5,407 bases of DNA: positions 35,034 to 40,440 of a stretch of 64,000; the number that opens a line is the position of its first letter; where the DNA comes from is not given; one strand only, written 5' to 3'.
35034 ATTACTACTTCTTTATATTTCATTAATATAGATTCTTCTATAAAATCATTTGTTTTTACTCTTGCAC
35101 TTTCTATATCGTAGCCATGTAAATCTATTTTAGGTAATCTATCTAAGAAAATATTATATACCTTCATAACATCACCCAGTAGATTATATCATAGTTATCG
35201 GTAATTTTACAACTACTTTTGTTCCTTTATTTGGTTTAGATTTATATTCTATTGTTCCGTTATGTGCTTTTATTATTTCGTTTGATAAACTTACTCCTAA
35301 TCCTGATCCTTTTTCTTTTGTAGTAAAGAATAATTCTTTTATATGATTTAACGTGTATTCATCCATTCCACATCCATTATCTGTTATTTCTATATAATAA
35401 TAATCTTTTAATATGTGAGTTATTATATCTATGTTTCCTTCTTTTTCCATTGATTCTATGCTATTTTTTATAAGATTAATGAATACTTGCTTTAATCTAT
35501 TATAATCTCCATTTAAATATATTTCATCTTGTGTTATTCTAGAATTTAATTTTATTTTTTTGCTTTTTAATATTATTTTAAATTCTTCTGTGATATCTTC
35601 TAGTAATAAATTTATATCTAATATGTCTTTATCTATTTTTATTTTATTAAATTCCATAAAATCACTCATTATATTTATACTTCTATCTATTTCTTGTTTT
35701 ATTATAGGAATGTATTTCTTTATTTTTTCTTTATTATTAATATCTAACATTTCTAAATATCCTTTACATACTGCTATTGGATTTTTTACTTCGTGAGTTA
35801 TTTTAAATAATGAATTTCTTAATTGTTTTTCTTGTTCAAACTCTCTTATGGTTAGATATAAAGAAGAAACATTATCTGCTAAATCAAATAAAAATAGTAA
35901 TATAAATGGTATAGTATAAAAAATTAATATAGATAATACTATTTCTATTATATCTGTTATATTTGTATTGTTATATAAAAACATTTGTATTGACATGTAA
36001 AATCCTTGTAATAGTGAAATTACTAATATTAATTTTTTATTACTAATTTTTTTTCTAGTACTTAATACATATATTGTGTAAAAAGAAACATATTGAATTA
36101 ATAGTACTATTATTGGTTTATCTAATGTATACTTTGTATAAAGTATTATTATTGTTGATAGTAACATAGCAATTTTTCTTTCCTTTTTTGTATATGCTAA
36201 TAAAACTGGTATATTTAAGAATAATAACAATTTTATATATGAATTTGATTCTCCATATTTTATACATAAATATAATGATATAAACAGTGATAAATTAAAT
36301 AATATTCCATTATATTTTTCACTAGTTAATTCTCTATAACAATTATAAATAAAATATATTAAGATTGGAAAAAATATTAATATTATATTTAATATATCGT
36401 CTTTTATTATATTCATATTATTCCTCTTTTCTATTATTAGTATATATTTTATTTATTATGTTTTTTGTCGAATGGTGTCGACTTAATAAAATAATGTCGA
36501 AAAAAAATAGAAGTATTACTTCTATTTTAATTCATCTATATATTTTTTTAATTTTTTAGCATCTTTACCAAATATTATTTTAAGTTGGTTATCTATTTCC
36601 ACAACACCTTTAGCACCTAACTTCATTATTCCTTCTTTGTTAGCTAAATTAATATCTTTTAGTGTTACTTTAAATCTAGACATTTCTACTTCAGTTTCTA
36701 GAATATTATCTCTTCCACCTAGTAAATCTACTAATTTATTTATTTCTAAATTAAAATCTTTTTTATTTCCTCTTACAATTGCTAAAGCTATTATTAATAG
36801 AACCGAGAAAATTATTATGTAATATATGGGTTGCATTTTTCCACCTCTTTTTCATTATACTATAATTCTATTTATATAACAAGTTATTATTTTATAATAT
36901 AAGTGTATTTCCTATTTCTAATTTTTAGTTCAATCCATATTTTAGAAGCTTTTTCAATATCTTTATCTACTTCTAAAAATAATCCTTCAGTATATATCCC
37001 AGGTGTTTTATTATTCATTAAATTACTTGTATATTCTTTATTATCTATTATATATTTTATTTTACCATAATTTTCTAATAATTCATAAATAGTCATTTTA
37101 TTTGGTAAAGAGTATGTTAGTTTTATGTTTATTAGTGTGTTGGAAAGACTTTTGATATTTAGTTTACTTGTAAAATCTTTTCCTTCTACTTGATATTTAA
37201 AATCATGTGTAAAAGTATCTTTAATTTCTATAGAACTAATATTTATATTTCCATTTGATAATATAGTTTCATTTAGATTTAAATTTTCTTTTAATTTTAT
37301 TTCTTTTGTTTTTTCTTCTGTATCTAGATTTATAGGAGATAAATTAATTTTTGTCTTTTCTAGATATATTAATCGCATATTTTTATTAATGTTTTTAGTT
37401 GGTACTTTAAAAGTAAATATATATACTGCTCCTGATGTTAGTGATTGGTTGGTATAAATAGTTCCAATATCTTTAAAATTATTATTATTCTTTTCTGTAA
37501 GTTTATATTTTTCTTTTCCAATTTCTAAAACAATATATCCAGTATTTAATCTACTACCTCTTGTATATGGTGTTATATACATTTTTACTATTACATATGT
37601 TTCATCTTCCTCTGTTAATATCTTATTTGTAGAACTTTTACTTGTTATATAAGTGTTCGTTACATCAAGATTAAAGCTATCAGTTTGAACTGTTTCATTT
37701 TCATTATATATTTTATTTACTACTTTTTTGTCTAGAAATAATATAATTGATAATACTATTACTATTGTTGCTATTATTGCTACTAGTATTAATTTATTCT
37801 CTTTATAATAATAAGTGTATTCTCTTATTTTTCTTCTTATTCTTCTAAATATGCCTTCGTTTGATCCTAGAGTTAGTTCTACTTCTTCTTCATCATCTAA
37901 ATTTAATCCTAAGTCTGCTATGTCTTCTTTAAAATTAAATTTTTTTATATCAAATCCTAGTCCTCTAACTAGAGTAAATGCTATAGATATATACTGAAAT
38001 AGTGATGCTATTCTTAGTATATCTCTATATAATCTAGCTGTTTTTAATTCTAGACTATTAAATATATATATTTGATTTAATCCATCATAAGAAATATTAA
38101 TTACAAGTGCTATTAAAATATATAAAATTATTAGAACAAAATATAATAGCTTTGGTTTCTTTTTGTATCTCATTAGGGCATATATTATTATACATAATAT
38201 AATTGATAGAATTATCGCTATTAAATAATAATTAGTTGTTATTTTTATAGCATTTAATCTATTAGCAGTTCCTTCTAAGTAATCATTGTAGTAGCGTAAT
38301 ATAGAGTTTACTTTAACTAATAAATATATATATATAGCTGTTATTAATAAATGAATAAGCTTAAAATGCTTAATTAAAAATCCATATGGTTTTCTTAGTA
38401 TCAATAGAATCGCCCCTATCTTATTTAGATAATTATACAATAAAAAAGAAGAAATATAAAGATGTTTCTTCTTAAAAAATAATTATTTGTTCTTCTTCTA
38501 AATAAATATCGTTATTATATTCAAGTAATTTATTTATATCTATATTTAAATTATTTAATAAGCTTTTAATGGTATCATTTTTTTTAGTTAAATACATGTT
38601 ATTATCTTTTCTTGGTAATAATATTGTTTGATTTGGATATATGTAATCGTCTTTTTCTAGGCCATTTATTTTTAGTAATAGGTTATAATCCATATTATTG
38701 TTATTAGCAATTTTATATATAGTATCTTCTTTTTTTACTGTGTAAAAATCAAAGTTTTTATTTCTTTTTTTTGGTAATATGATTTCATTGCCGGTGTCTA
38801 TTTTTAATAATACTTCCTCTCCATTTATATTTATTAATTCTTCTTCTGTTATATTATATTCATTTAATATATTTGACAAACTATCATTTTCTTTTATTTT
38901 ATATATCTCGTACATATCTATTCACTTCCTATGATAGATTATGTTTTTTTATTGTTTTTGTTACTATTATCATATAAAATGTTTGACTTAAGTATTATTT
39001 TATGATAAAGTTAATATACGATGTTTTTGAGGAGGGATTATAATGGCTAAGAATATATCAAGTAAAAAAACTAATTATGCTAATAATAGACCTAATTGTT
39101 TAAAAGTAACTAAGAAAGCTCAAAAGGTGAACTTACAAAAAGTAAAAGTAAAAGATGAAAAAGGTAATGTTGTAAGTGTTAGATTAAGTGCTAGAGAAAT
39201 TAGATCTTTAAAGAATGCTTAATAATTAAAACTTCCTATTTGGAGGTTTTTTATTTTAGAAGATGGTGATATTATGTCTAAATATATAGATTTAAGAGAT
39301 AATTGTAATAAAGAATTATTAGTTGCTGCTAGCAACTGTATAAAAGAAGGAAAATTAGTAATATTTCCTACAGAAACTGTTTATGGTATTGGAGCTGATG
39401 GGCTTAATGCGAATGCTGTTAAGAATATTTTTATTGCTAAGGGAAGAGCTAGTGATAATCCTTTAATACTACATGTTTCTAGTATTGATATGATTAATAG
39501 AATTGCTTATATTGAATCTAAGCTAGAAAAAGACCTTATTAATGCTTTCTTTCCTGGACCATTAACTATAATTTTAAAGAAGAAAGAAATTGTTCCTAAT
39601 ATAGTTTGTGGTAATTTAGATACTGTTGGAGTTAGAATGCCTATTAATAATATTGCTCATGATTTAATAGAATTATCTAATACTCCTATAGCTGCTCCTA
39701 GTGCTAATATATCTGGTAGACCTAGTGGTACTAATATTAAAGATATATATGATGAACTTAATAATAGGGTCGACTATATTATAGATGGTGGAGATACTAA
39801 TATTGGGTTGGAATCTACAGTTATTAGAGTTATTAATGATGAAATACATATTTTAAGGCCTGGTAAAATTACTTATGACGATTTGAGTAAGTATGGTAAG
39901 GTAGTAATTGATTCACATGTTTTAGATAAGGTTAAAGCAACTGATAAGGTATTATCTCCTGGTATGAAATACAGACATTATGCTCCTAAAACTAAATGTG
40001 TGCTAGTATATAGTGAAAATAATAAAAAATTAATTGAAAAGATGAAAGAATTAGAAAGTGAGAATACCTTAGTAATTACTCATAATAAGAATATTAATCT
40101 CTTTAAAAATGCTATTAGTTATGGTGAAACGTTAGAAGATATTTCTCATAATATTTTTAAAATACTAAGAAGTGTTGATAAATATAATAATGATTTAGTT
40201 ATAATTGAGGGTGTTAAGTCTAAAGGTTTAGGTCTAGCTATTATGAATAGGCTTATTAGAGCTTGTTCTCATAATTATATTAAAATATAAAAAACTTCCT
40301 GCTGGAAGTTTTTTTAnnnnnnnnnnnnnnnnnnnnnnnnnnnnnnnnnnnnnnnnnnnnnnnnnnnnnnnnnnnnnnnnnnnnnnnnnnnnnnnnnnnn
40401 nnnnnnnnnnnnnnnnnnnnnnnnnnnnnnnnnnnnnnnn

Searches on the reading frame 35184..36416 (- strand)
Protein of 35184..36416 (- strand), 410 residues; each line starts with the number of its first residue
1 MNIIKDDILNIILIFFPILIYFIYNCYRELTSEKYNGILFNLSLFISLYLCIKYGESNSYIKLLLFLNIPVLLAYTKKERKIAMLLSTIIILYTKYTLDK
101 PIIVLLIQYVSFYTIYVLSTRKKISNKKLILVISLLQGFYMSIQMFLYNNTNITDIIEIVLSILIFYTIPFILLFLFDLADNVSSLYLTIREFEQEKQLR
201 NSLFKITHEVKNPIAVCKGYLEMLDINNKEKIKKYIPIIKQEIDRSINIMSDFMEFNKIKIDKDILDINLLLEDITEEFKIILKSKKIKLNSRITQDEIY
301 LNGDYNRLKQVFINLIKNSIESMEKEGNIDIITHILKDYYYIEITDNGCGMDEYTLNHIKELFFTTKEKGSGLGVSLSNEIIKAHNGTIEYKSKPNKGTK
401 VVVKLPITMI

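Call 45: search_protein_families(library=pfam, proteins=[window:35184-36416:-], max_evalue=0.00001)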
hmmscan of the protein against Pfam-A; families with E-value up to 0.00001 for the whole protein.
window:35184-36416:- (410 aa): 2 families
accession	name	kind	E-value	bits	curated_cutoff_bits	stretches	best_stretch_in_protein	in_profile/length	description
PF02518.31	HATPase_c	-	4.5e-25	88.7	26.4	1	303-407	1-109/111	Histidine kinase-, DNA gyrase B-, and HSP90-like ATPase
PF00512.31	HisKA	-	4.4e-10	39.9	26.9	1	206-259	9-63/66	His Kinase A (phospho-acceptor) domain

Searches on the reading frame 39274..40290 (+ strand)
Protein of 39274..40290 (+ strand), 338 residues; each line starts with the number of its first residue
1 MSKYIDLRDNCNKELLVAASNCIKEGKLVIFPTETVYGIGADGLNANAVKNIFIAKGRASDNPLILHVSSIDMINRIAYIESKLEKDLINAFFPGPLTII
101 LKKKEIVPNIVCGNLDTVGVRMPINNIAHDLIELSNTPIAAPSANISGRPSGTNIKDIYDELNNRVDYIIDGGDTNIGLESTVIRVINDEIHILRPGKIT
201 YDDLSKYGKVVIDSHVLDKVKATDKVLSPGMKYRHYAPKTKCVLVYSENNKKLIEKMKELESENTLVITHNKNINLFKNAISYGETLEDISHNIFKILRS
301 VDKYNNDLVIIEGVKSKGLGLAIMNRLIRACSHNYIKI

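Call 64: search_protein_families(library=pfam, proteins=[window:39274-40290:+], max_evalue=0.00001)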
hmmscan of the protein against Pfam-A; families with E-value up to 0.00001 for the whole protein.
window:39274-40290:+ (338 aa): 2 families
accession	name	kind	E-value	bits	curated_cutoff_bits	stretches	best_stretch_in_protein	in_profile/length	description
PF01300.24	Sua5_yciO_yrdC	-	1.5e-58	197.7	25.1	1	22-197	2-178/178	Telomere recombination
PF03481.19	Sua5_C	-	1.6e-27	97.1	22.9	1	199-331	1-135/136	Threonylcarbamoyl-AMP synthase, C-terminal domain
